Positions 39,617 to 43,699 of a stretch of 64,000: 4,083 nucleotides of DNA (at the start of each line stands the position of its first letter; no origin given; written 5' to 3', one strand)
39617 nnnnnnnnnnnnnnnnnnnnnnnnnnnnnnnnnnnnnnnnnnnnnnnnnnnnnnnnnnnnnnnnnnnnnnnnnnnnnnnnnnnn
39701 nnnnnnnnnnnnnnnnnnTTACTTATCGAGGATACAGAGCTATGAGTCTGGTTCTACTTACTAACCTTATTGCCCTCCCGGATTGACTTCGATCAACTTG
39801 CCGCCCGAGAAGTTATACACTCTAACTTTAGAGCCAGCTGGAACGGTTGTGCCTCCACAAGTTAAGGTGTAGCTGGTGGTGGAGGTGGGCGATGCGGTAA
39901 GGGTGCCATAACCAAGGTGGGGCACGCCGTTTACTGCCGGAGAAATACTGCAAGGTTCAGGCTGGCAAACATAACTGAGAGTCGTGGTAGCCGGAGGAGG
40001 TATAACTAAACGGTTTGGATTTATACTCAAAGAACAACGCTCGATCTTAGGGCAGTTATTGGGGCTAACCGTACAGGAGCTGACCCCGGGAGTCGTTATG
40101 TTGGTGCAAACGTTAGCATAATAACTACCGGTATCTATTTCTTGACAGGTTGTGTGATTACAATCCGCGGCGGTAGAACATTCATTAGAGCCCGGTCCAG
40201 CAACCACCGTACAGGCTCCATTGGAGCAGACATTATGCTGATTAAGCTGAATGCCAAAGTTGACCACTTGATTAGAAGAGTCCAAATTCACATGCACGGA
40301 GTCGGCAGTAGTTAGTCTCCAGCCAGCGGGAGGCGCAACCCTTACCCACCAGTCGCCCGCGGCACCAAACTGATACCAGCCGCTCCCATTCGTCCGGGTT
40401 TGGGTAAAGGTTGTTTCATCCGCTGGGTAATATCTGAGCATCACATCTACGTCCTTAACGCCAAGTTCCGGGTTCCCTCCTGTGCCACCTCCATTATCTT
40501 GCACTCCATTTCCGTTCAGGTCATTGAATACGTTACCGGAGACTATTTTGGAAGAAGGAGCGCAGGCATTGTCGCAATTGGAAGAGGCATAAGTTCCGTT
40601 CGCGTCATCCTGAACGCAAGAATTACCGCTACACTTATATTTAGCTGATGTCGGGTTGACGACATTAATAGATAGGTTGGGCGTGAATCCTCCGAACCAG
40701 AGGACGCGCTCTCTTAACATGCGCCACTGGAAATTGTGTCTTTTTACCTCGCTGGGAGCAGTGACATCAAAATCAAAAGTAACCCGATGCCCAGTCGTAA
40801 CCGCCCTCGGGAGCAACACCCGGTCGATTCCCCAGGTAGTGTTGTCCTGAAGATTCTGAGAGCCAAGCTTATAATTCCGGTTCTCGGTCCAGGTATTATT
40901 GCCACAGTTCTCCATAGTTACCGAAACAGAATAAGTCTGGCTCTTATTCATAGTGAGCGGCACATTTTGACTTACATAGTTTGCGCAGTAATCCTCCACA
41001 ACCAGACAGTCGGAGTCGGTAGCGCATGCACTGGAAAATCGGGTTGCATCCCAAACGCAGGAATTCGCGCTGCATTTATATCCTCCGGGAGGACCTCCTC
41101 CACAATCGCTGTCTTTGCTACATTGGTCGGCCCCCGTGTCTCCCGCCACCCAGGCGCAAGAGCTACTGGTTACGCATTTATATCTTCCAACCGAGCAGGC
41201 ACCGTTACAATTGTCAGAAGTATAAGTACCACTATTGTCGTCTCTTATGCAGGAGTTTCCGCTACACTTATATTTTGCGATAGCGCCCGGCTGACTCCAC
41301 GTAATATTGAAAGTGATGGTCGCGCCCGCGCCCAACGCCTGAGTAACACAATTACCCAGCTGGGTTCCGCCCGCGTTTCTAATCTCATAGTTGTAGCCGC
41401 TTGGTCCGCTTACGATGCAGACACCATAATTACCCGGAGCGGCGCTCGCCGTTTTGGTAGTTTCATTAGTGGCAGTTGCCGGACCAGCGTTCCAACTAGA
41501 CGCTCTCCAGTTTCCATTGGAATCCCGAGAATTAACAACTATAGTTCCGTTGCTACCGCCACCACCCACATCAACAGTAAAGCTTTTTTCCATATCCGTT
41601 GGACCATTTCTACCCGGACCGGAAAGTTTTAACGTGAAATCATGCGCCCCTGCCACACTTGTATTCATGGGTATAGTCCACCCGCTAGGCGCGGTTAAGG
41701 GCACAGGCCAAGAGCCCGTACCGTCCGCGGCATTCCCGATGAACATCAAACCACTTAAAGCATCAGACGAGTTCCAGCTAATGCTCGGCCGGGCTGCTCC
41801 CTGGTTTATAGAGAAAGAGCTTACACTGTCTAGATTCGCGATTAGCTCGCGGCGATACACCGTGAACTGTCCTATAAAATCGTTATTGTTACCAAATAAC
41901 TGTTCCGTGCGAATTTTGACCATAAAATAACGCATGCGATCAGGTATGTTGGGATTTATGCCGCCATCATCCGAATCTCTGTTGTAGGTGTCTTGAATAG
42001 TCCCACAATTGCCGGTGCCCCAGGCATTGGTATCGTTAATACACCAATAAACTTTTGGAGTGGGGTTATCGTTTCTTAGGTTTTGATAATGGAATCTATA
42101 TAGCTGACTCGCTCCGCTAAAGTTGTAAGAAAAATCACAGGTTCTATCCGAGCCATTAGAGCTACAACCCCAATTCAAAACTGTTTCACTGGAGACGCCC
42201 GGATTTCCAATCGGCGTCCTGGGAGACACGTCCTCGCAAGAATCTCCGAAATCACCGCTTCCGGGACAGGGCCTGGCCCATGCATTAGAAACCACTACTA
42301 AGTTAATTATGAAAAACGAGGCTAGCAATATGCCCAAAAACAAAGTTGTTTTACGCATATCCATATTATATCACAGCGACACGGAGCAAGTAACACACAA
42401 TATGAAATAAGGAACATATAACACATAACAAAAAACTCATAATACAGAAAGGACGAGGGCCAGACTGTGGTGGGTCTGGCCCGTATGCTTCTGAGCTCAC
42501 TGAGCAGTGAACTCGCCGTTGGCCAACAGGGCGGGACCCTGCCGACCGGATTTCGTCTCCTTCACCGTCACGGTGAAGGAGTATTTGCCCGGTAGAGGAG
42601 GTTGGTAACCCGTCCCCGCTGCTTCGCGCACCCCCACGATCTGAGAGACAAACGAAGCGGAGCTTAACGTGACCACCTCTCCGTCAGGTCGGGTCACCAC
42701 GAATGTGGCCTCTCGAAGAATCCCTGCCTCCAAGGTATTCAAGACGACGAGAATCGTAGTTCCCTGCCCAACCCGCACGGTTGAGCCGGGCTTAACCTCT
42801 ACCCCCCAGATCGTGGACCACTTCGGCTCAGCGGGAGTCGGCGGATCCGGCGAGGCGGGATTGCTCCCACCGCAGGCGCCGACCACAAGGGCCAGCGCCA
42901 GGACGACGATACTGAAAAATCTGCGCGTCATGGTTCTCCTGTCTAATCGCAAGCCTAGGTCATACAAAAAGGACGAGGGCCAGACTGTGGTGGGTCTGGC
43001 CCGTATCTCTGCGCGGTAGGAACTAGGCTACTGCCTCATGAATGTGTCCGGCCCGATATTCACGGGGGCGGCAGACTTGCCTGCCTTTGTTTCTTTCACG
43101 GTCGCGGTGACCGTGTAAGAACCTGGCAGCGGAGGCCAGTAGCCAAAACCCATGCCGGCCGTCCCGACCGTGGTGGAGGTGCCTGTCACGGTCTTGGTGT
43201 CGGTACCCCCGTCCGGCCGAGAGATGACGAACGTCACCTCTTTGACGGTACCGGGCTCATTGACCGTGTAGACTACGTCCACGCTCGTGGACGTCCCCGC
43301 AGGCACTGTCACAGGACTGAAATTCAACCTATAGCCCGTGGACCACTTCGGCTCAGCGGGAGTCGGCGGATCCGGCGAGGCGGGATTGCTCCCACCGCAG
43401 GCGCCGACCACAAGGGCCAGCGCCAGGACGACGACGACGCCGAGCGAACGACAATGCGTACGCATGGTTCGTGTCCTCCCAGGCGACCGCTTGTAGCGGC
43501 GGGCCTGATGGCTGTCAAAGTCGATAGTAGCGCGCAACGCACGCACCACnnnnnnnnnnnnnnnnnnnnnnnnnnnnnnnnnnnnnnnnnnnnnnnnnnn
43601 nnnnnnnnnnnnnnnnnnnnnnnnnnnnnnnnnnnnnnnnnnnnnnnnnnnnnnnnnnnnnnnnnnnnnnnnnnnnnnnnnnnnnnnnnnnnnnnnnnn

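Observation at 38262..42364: Operon of a giant Cys-rich repeat adhesin-like protein with pseudopilin and PilX-like genes: candidate pilus-tip adhesin module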

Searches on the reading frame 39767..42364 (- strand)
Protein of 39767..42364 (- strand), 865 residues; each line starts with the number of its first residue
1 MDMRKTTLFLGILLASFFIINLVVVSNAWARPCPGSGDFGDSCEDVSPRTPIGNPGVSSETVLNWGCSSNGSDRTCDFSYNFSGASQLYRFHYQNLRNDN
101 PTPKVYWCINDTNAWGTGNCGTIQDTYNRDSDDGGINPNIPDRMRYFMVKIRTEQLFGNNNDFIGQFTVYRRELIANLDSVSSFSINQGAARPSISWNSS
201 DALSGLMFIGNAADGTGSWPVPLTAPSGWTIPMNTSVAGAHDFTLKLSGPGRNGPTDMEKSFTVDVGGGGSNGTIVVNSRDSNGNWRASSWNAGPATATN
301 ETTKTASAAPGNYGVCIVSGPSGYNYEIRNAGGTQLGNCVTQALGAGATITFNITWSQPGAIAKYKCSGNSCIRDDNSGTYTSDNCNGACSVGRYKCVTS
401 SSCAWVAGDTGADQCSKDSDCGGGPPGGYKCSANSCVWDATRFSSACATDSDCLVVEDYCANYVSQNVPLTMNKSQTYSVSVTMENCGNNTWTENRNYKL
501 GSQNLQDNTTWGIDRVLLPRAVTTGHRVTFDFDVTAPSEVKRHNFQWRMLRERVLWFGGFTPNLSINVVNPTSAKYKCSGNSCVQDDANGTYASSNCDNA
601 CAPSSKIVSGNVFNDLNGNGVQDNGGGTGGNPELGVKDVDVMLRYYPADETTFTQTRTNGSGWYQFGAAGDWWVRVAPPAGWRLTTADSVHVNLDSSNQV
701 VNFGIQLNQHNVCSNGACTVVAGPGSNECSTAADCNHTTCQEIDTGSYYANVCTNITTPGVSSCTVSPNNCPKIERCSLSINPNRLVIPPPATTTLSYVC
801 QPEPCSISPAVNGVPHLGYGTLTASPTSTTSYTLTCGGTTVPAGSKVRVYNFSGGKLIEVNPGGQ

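Call 3: search_protein_families(library=pfam, proteins=[window:39767-42364:-], max_evalue=1)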
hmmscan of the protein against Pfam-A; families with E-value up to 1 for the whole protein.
window:39767-42364:- (865 aa): 4 families
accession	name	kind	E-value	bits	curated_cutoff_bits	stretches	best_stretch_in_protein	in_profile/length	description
PF17210.9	SdrD_B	-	8e-10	39.3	29.7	1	611-699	6-88/112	SdrD B-like domain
PF16158.11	N_BRCA1_IG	-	2.8e-05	25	28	1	472-558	8-99/108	Ig-like domain from next to BRCA1 gene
PF22898.2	NOMO1-like_1st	-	0.13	12.8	27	0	668-701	45-77/85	BOS complex subunit NOMO1-like, first beta sandwich domain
PF06280.18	fn3_5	-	0.16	13.1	27.6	0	472-546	20-90/112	Fn3-like domain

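Call 4: search_protein_families(library=ncbifam, proteins=[window:39767-42364:-], max_evalue=1)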
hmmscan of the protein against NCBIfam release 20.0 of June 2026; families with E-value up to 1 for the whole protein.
window:39767-42364:- (865 aa): 1 family
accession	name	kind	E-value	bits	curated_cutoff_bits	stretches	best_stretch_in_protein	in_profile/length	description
NF011930.0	PRK15401.1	equivalog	0.043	13.3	267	1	469-512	46-91/214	DNA oxidative demethylase AlkB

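Call 7: find_homologous_proteins(query=window:39767-42364:-, max_evalue=0.001)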
Query window:39767-42364:- (865 aa): 6 proteins with E <= 0.001 among 8000 candidates.
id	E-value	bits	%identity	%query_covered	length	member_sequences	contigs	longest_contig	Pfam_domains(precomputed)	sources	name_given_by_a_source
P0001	0.0e+0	2027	100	100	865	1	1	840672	PF17210.10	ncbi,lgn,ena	-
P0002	2.8e-224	765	45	100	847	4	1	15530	PF16158.12,PF17210.10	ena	-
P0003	1.9e-89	319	42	12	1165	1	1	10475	PF00413.31,PF10989.14,PF00207.29,PF13473.13,PF16116.11,PF07705.18,PF16158.12,PF05345.19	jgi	jgi:hypothetical protein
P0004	3.6e-63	232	46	27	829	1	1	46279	-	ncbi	-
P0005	1.4e-59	220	34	57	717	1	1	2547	-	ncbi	-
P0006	4.2e-18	83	48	13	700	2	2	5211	PF17957.8,PF02156.22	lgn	-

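Call 8: find_encoding_contigs(protein=P0002, flank=10000, max_places=4)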
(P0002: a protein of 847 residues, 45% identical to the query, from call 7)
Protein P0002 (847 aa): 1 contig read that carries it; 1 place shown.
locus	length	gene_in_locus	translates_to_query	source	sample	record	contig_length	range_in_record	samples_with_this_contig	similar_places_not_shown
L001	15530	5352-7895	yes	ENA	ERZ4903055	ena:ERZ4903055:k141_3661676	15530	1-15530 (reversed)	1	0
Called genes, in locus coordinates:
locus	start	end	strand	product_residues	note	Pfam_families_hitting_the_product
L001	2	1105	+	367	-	?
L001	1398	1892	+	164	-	PF07963:N_methyl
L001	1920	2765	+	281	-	PF06750:A24_N_bact, PF01478:Peptidase_A24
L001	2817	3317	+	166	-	-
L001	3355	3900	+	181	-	-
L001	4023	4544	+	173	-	-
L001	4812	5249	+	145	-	-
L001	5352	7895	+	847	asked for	PF16158:N_BRCA1_IG (weak), PF17210:SdrD_B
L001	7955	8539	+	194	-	-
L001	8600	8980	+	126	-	-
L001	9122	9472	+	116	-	-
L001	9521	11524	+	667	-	PF22745:Nlig-Ia, PF01653:DNA_ligase_aden, PF03120:OB_DNA_ligase, PF14520:HHH_5 (faint), PF12826:HHH_2, PF00533:BRCT, PF12738:PTCB-BRCT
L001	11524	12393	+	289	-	PF00892:EamA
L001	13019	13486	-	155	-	PF07681:DoxX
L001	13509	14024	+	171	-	PF03703:bPH_2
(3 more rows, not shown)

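Call 9: find_encoding_contigs(protein=P0004, flank=10000, max_places=4)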
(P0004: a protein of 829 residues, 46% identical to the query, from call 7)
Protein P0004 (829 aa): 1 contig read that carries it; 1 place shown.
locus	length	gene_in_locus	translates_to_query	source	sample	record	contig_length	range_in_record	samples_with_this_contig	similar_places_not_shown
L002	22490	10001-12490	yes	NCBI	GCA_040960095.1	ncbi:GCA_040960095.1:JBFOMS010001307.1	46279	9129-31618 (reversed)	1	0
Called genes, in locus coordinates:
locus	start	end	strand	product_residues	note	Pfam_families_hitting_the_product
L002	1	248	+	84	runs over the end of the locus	PF01155:HypA (faint)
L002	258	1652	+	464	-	PF00282:Pyridoxal_deC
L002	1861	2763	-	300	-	-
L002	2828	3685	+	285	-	PF08282:Hydrolase_3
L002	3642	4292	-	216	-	PF00702:Hydrolase (weak)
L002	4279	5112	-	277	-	PF03437:BtpA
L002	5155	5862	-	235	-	PF00702:Hydrolase, PF12710:HAD, PF13419:HAD_2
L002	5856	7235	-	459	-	PF00591:Glycos_transf_3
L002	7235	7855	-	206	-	-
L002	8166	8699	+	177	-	-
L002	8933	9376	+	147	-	-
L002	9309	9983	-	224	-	-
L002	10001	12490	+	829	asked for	-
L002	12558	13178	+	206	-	PF07963:N_methyl (weak)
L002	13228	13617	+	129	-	-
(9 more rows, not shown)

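Call 10: find_encoding_contigs(protein=P0005, flank=10000, max_places=4)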
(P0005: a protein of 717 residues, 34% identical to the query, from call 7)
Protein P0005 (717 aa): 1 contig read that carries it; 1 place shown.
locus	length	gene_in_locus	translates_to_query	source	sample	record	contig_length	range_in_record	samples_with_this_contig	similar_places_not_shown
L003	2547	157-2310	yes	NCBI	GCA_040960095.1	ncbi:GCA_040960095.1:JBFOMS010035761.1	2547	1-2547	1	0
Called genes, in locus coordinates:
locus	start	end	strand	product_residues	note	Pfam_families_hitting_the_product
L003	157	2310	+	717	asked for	-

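Call 11: find_encoding_contigs(protein=P0001, flank=1000, max_places=3)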
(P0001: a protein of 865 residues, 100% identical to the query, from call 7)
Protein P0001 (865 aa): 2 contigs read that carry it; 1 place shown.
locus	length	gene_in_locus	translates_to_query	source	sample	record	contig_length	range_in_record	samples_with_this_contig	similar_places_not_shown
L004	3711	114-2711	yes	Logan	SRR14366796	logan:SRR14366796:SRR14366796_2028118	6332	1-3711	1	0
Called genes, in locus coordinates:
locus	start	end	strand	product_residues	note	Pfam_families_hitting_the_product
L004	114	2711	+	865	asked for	PF17210:SdrD_B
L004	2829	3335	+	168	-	-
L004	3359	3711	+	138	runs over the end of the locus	-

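Call 47: predict_structure(alignment_id=A3)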
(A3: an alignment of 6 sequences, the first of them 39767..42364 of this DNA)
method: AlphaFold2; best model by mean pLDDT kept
length: 865 residues; sequences in the alignment: 6
mean_pLDDT: 55.0   pTM: 0.29
mean pLDDT of the five models: 55.0, 44.2, 42.3, 41.1, 39.4
residues with pLDDT >= 90: 0; 70-90: 190; 50-70: 323; < 50: 352
segments of 3 or more residues with pLDDT < 50: 1-11, 13-59, 69-75, 82-88, 124-144, 153-162, 201-205, 250-256, 268-403, 405-415, 417-427, 441-445, 505-507, 572-579, 581-605, 624-635, 648-653
pLDDT, mean of each block of 10 residues (from residue 1): 39 43 27 26 35 45 52 47 46 54 55 50 41 36 47 45 54 52 61 64 53 58 61 65 63 51 53 35 40 29 34 42 39 36 41 32 34 35 33 41 43 45 43 52 50 55 70 69 75 68 56 67 75 74 73 61 66 46 41 38 50 60 39 46 55 47 55 69 64 61 66 72 66 76 73 79 76 81 74 79 82 80 84 76 81 77 65
secondary structure, 60 per line:
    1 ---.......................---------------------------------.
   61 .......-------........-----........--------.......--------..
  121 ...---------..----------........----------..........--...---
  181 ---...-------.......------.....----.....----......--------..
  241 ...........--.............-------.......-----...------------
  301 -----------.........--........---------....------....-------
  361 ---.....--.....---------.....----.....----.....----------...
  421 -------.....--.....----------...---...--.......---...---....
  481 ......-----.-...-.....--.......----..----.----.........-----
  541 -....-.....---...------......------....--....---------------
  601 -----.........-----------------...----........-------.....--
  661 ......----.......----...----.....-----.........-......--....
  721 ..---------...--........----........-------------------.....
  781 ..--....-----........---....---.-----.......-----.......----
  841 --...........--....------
elements in order (helices of 4 or more, strands of 3 or more residues): H4-26 E60-67 E75-82 E88-95 E104-110 E119-123 E145-152 E163-172 E175-177 E184-186 E194-200 E207-211 E216-220 E225-230 E239-251 E254-266 E274-280 E286-288 E312-320 E323-330 E340-343 E350-353 E364-368 E371-375 H385-389 E394-398 E403-407 E428-432 E435-439 E461-467 E471-473 E477-486 E498-502 H505-511 E527-535 E542-545 E547-551 E555-557 E564-569 E576-579 E582-585 E606-614 E639-646 E654-658 E661-666 E671-677 E682-684 E689-693 E699-707 E709-714 E717-722 E737-744 E749-756 E776-782 E785-788 E794-801 E805-808 E818-824 E830-836 E843-853 E856-859

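Call 55: fold_search(model_id=the predicted structure, library=pdb)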
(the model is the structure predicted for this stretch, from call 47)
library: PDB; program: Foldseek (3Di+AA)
matches with E <= 10: 1397; with E <= 0.001: 27
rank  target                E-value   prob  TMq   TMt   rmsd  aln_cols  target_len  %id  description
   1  7som_D                6.4e-08  0.99  0.11  0.07  31.5      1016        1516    9  Ciliary C2 central pair apparatus isolated from Chlamydomonas reinhardtii (released 2022-04-13)
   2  9ijj_h                2.5e-07  0.94  0.09  0.06  40.9      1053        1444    8  In situ structure of the central apparatus in mouse sperm axoneme. (released 2025-06-04)
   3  6tav_D                2.9e-06  0.92  0.11  0.08  37.8      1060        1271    9  Crystal structure of endopeptidase-induced alpha2-macroglobulin (released 2021-05-12)
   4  7o7q_A                9.2e-06  0.94  0.12  0.09  37.0      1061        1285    8  (h-alpha2M)4 trypsin-activated state (released 2022-04-13)
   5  10ps                  1.3e-05  1.00  0.11  0.16  28.3       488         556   11  Crystal structure of SdrD A2-A3-B1-B2 domains from Staphylococcus aureus JH1 (released 2026-02-11)
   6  4ole_C                5.2e-05  1.00  0.12  0.73   2.7       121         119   22  Crystal structure of a neighbor of BRCA1 gene 1 (NBR1) from Homo sapiens at 2.52 A resolution (released 2014-02-19)
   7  4ole_A                5.5e-05  1.00  0.12  0.71   3.0       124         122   23  Crystal structure of a neighbor of BRCA1 gene 1 (NBR1) from Homo sapiens at 2.52 A resolution (released 2014-02-19)
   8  8v29_C                6.6e-05  0.57  0.09  0.10  53.8       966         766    9  Cryo-EM structure of human type I OSM receptor complex: model for full extracellular assembly (released 2024-11-20)
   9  4ole_B                8.3e-05  1.00  0.12  0.72   2.9       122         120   23  Crystal structure of a neighbor of BRCA1 gene 1 (NBR1) from Homo sapiens at 2.52 A resolution (released 2014-02-19)
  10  6fwv_B                8.3e-05  0.91  0.09  0.14  43.5       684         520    7  The Bacillus anthracis TIE protein (released 2018-08-08)
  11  8k35_A                8.3e-05  0.41  0.07  0.07  31.4       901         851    9  Structure of the bacteriophage lambda tail tip complex (released 2023-11-15)
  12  8eok_G                1.1e-04  0.89  0.11  0.14  30.6       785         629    8  Structure of the C3bB proconvertase in complex with lufaxin and factor Xa (released 2023-08-30)
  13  6fwv_A                1.2e-04  0.98  0.11  0.16  27.2       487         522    8  The Bacillus anthracis TIE protein (released 2018-08-08)
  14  5i5k_B                1.5e-04  0.75  0.10  0.06  30.9       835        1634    8  Structure of complement C5 in complex with eculizumab (released 2016-03-16)
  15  3irp                  1.7e-04  1.00  0.10  0.20  21.9       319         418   11  Crystal structure of functional region of UafA from Staphylococcus saprophyticus at 1.50 angstrom resolution (released 2010-09-08)
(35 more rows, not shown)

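Call 67: search_solved_structures(query=A3, max_evalue=1)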
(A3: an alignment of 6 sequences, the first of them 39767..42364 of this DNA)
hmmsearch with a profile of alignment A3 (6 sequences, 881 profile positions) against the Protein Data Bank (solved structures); distinct sequences matched with E-value up to 1: 2.
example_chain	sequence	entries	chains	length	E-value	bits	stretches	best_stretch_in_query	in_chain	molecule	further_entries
1kuf_A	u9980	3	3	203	0.17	13.5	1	429-510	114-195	metalloproteinase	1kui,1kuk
6vhi_A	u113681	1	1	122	0.2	13.2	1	563-605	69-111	Protein ILRUN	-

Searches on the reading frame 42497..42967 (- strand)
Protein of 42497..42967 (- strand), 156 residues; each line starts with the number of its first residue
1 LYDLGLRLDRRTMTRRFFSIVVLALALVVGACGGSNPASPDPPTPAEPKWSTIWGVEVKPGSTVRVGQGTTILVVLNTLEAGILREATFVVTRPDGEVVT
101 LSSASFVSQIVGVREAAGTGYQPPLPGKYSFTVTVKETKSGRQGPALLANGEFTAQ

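Call 3: search_protein_families(library=pfam, proteins=[window:42497-42967:-], max_evalue=1)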
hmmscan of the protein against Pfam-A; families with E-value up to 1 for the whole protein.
window:42497-42967:- (156 aa): 0 families

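Call 4: search_protein_families(library=ncbifam, proteins=[window:42497-42967:-], max_evalue=1)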
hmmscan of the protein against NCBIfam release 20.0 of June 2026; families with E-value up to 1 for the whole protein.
window:42497-42967:- (156 aa): 3 families
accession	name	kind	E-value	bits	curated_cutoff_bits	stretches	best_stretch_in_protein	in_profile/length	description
NF058595.1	invert_tail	domain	6.4e-05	23.3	37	1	9-46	49-88/113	lipo-invert putative C-terminal anchoring domain-containing protein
NF047847.2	SS_mature_LptM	equivalog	0.024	14.7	27.7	1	13-33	1-21/31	LPS translocon maturation chaperone LptM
NF045774.1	cytochro_C551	exception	0.22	11.5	118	1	17-41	4-28/110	cytochrome c551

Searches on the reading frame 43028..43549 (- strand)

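Call 3: search_protein_families(library=pfam, proteins=[window:43028-43549:-], max_evalue=1)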
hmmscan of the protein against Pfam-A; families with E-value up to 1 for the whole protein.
window:43028-43549:- (173 aa): 1 family
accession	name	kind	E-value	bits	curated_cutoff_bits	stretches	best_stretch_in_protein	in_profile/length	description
PF00801.26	PKD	-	0.11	12.9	23.5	1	104-159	16-73/80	PKD domain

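Call 4: search_protein_families(library=ncbifam, proteins=[window:43028-43549:-], max_evalue=1)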
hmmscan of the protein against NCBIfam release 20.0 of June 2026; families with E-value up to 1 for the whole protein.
window:43028-43549:- (173 aa): 3 families
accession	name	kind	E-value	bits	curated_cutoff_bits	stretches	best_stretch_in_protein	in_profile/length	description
NF058595.1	invert_tail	domain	0.00088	19.6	37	1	26-65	47-88/113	lipo-invert putative C-terminal anchoring domain-containing protein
NF038083.1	CU044_5270_fam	subfamily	0.16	11.7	100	1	14-68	8-69/284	CU044_5270 family protein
NF047847.2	SS_mature_LptM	equivalog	0.66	10.1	27.7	0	34-52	7-21/31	LPS translocon maturation chaperone LptM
